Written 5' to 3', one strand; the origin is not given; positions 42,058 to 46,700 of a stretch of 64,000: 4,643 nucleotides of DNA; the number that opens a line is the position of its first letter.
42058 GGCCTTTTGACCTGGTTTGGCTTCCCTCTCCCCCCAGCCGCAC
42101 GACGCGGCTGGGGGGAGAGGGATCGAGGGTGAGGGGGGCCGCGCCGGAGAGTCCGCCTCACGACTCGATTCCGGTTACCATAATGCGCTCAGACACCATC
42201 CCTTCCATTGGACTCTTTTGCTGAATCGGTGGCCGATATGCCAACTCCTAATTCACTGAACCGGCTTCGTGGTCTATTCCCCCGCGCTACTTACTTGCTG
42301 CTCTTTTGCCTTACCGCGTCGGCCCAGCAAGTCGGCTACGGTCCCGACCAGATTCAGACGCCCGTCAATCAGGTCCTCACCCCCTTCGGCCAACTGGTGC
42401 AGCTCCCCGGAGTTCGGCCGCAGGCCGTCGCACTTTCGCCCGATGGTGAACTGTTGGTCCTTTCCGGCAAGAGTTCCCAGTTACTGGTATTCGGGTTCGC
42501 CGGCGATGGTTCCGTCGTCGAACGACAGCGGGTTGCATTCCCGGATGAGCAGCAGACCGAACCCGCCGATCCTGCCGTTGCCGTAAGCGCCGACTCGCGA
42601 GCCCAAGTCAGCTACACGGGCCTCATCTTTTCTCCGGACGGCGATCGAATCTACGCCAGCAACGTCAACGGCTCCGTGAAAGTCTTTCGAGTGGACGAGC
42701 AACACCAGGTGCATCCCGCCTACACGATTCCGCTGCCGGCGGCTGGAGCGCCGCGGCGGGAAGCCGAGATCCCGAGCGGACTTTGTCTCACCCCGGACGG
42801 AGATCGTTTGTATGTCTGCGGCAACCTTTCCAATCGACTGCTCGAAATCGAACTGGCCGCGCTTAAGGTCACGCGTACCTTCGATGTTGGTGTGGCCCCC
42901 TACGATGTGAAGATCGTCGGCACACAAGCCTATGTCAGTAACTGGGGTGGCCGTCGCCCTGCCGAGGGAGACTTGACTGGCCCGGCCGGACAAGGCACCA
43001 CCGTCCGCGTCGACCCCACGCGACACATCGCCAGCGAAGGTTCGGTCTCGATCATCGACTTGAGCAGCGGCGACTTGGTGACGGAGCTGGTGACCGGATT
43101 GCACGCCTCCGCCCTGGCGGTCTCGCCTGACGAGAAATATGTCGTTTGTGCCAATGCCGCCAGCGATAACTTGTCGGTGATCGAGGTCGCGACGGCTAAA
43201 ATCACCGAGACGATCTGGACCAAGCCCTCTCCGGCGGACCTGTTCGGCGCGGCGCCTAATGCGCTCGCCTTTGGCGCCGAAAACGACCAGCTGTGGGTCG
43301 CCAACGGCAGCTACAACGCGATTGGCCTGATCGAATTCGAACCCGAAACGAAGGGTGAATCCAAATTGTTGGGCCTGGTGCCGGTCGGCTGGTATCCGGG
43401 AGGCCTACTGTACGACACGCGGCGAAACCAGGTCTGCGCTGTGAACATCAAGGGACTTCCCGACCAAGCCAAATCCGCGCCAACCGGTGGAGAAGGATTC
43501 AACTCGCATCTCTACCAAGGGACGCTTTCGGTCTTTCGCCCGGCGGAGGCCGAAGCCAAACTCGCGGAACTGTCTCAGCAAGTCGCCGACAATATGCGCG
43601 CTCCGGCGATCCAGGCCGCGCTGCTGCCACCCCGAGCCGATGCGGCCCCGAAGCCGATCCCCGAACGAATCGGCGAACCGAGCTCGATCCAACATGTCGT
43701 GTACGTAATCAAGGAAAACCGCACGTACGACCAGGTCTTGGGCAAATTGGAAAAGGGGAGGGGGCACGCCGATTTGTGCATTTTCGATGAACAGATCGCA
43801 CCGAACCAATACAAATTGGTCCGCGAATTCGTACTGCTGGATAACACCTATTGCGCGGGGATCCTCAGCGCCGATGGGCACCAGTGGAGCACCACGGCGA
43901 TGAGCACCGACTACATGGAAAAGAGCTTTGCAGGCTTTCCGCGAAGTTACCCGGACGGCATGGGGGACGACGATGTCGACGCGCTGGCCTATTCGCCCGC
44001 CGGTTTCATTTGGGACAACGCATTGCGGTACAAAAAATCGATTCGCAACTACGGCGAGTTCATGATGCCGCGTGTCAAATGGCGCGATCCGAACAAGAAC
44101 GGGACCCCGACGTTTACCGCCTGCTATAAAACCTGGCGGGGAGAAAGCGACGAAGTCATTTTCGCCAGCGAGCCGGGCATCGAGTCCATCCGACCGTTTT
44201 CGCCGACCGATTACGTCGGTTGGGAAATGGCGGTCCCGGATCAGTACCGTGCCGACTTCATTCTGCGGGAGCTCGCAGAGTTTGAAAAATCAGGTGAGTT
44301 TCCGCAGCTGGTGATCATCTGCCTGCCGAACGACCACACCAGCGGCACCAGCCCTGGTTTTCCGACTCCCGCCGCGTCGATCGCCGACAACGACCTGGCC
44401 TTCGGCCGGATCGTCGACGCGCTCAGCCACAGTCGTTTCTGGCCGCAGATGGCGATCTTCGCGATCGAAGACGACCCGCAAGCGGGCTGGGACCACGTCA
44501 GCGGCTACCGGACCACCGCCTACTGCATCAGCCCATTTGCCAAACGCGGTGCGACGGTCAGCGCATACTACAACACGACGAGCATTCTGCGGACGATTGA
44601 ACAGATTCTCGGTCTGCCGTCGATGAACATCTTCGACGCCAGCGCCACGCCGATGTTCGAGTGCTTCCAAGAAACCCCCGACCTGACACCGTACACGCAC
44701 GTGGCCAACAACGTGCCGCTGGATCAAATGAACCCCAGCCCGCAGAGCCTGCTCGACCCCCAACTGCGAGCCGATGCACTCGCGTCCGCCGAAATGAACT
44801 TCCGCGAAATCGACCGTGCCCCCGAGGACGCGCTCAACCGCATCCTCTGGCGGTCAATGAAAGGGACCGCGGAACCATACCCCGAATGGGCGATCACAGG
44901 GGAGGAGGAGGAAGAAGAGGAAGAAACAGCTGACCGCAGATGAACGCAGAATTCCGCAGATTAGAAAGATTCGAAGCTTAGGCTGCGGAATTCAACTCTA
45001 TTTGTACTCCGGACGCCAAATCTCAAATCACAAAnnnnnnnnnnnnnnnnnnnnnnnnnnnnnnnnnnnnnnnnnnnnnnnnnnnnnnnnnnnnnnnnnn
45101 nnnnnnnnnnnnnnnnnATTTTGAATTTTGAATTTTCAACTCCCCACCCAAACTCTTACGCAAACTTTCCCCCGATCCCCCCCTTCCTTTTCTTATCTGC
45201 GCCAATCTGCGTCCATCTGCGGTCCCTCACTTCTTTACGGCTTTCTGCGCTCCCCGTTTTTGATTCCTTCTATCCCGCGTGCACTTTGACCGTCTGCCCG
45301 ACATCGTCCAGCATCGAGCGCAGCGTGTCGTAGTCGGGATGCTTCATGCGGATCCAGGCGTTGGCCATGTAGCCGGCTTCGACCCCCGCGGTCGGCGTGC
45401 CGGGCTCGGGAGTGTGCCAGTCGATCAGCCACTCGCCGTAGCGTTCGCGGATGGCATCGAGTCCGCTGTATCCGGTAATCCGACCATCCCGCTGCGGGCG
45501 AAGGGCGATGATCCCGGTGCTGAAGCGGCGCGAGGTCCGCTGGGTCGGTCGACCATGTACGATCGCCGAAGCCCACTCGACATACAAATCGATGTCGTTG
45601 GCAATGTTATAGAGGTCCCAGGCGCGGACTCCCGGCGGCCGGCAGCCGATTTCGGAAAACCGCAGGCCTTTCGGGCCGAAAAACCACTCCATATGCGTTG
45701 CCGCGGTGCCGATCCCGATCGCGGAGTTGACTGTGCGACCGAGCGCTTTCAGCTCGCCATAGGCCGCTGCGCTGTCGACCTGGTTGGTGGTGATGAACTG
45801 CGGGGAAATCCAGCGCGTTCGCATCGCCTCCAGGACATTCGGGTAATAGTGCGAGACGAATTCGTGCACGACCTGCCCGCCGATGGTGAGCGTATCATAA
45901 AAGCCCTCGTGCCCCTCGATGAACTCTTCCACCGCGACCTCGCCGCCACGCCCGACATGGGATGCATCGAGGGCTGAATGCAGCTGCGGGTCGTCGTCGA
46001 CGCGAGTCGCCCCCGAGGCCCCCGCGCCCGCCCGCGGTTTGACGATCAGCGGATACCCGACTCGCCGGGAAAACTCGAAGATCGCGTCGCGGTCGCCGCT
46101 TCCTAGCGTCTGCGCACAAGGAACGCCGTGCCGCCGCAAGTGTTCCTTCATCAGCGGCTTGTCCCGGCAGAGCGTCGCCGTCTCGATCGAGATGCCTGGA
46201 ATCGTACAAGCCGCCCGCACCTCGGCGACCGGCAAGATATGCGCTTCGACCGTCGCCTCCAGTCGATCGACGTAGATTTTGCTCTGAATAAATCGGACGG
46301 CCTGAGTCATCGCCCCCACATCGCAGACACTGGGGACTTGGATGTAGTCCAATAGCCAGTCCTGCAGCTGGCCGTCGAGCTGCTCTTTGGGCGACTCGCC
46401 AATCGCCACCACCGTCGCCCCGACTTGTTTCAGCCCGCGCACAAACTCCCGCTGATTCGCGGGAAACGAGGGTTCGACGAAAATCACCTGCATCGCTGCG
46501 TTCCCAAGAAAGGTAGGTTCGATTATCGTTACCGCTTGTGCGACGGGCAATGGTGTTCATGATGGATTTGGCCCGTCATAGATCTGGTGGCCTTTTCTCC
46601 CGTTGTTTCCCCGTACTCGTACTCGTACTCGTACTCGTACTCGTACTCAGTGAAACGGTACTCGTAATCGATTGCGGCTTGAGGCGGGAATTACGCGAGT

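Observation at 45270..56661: Block of six carboxylate-activating enzymes plus a carrier protein and an acyltransferase: candidate uncharacterised ribosome-independent ligase pathway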

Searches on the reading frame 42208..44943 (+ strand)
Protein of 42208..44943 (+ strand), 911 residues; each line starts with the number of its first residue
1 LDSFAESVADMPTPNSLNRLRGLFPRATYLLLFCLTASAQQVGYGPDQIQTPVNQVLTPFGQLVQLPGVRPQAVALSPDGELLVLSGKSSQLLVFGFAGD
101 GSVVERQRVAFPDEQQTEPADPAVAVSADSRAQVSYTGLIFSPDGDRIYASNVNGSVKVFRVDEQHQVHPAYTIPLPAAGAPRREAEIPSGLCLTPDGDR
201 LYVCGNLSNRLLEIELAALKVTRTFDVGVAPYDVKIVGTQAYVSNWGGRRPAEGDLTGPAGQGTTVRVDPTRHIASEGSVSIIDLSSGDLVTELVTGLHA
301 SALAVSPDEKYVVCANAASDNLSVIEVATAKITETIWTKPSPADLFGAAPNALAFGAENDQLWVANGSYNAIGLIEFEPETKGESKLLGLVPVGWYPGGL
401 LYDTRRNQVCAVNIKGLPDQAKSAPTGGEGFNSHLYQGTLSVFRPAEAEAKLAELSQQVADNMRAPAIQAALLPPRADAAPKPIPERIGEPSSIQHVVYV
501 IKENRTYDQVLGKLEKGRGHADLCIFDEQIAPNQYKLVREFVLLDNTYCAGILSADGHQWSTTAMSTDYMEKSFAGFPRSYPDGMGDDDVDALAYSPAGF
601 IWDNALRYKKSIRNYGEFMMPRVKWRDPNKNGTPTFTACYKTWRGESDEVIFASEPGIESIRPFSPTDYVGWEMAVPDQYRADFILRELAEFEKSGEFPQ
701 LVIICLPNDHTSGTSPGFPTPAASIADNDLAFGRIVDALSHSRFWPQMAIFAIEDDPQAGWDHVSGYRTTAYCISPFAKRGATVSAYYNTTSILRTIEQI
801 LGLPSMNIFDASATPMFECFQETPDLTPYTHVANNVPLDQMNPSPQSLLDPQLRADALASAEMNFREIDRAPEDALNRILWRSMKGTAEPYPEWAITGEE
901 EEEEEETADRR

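Call 48: search_protein_families(library=pfam, proteins=[window:42208-44943:+], max_evalue=0.0001)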
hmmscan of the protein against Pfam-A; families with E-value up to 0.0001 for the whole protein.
window:42208-44943:+ (911 aa): 6 families
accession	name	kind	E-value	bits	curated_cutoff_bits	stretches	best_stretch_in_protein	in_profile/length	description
PF04185.19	Phosphoesterase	-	1.2e-13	51.5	23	1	695-804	235-356/356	Phosphoesterase family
PF10282.15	Lactonase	-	9.4e-08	32.1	21.7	0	298-381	243-324/344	Lactonase, 7-bladed beta-propeller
PF21783.3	YNCE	-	1.2e-06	28.6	27.1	0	279-338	51-110/339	YNCE-like beta-propeller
PF25174.1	Beta-prop_THOC3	-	3.6e-06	26.6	305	0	275-369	66-151/272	THOC3 beta-propeller domain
PF23393.2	Beta-prop_WDR90_POC16_2nd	-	7.2e-05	22.6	60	0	133-205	78-146/291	WDR90/POC16, second beta-propeller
PF02239.22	Cytochrom_D1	-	9.9e-05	21.5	25.5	0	276-342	55-121/368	Cytochrome D1 heme domain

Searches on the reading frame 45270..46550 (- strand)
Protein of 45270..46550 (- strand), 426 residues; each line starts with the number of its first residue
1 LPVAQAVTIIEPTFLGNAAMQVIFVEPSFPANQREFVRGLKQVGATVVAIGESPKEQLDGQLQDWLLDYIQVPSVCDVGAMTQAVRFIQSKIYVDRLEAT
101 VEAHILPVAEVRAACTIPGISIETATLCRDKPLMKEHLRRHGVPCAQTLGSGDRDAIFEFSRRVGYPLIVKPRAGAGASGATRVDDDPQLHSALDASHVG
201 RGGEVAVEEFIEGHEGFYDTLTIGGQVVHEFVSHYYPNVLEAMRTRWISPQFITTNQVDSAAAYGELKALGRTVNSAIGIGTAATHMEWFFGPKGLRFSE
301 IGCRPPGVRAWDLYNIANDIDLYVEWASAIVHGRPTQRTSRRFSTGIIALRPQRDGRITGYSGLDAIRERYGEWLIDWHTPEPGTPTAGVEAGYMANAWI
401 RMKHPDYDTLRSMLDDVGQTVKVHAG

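Call 4: search_protein_families(library=pfam, proteins=[window:45270-46550:-], max_evalue=0.01)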
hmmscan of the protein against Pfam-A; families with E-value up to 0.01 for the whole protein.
window:45270-46550:- (426 aa): 6 families
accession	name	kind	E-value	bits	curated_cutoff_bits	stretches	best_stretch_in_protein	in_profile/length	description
PF02786.22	CPSase_L_D2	-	1.3e-05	25.2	19.8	1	130-213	1-91/211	Carbamoyl-phosphate synthase L chain, ATP binding domain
PF02655.19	ATP-grasp_3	-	2.6e-05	24.8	23.2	1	128-215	1-73/160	ATP-grasp domain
PF13535.11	ATP-grasp_4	-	9.6e-05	22.5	27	1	165-292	2-138/160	ATP-grasp domain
PF02222.28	ATP-grasp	-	0.00021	21.4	27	1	137-305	2-163/179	ATP-grasp domain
PF07478.18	Dala_Dala_lig_C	-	0.00052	20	24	1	156-215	27-85/204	D-ala D-ala ligase C-terminus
PF01071.24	GARS_A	-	0.0015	18.8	27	1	130-241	2-119/194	Phosphoribosylglycinamide synthetase, ATP-grasp (A) domain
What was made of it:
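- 45270..46493 (-): g1, ATP-grasp ligase of L-amino-acid-ligase type, 407 aa (the ORF extends to 46550). Module A. Pfam ATP-grasp families (call 4).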

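Call 5: search_protein_families(library=ncbifam, proteins=[window:45270-46550:-], max_evalue=0.01)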
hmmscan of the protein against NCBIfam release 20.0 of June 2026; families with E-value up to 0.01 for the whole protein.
window:45270-46550:- (426 aa): 40 families (the best 25 are shown)
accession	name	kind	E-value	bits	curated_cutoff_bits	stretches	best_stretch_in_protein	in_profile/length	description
NF002563.0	PRK02186.1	subfamily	3.3e-16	58.7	625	1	74-224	51-201/890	argininosuccinate lyase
NF005543.0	PRK07206.1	subfamily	1.3e-10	40.6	302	1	124-368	102-356/416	hypothetical protein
TIGR02144.1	LysX_arch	equivalog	2.2e-09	36.8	275.6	1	106-228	62-188/281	lysine biosynthesis protein LysX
NF010623.0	PRK14016.1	subfamily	9.7e-09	33.9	877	1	125-228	209-310/871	cyanophycin synthetase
NF002378.0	PRK01372.1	subfamily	7.9e-08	31.3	243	1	121-215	91-183/305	D-alanine--D-alanine ligase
NF009402.0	PRK12767.1-1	equivalog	8.9e-08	31.3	218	1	120-228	105-213/329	carbamoyl phosphate synthase-like protein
TIGR02068.2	cya_phycin_syn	equivalog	1.4e-07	29.9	850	1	125-228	208-309/862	cyanophycin synthetase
TIGR01205.1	D_ala_D_alaTIGR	subfamily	1.7e-07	30.6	245.65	1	119-215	95-195/318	D-alanine--D-alanine ligase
NF000091.3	D_ala_D_ser_VanG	exception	4.5e-07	29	495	1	118-215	123-222/344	D-alanine--D-serine ligase VanG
TIGR00768.1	rimK_fam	subfamily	4.6e-07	29.5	143.4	1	126-215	83-174/276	RimK family alpha-L-glutamate ligase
NF002527.0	PRK01966.1-3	equivalog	1.1e-06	28.1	310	1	119-228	107-218/332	D-alanine--D-alanine ligase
NF006766.0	PRK09288.1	equivalog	1.6e-06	27.2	339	1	67-212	53-199/396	formate-dependent phosphoribosylglycinamide formyltransferase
NF009406.0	PRK12767.1-5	equivalog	8.3e-06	25.1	271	1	121-217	104-195/327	carbamoyl phosphate synthase-like protein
NF002528.0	PRK01966.1-4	subfamily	1.7e-05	23.9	262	1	119-215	130-233/366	D-alanine--D-alanine ligase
TIGR00877.1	purD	equivalog_domain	1.8e-05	23.7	288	1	119-241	93-221/425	phosphoribosylamine--glycine ligase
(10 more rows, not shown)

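Call 21: search_solved_structures(query=window:45270-46550:-, max_evalue=0.001)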
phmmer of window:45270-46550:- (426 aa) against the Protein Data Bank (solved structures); distinct sequences matched with E-value up to 0.001: 30.
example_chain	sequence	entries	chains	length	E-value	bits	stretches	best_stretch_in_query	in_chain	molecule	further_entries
4wd3_A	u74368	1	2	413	5.5e-12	48.2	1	71-307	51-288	L-amino acid ligase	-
30vh_A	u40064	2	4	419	5.1e-08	35.1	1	105-304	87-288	L-amino acid ligase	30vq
3vot_A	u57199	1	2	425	1e-07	34.1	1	102-295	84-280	L-amino acid ligase, BL00235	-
3r23_A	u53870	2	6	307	2.7e-06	29.4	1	119-215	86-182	D-alanine--D-alanine ligase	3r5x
3mjf_A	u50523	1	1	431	6.4e-06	28.2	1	115-228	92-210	Phosphoribosylamine--glycine ligase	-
2ip4_A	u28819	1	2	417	6.6e-06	28.1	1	124-233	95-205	Phosphoribosylamine--glycine ligase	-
2yw2_A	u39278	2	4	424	2.2e-05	26.4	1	115-228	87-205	Phosphoribosylamine--glycine ligase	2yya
2c00_A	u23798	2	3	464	6.9e-05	24.8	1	112-194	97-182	BIOTIN CARBOXYLASE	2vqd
4fu0_A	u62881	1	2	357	7.2e-05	24.7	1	116-307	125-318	D-alanine--D-alanine ligase 7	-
1gso_A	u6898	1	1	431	7.3e-05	24.7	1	115-228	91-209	PROTEIN (GLYCINAMIDE RIBONUCLEOTIDE SYNTHETASE)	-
3ouu_A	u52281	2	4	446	9.6e-05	24.3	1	118-194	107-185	Biotin carboxylase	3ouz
8hz5_A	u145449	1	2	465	0.00014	23.8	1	110-195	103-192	Biotin carboxylase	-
5i47_A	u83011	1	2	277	0.00016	23.6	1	94-226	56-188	RimK domain protein ATP-grasp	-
3rv4_A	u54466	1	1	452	0.00023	23.1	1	112-196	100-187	Biotin carboxylase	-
5vev_A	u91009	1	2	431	0.00025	22.9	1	115-239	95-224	Phosphoribosylamine--glycine ligase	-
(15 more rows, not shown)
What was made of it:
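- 45270..46493 (-): Best PDB match is L-amino acid ligase 4wd3, E 5.5e-12 (call 21).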
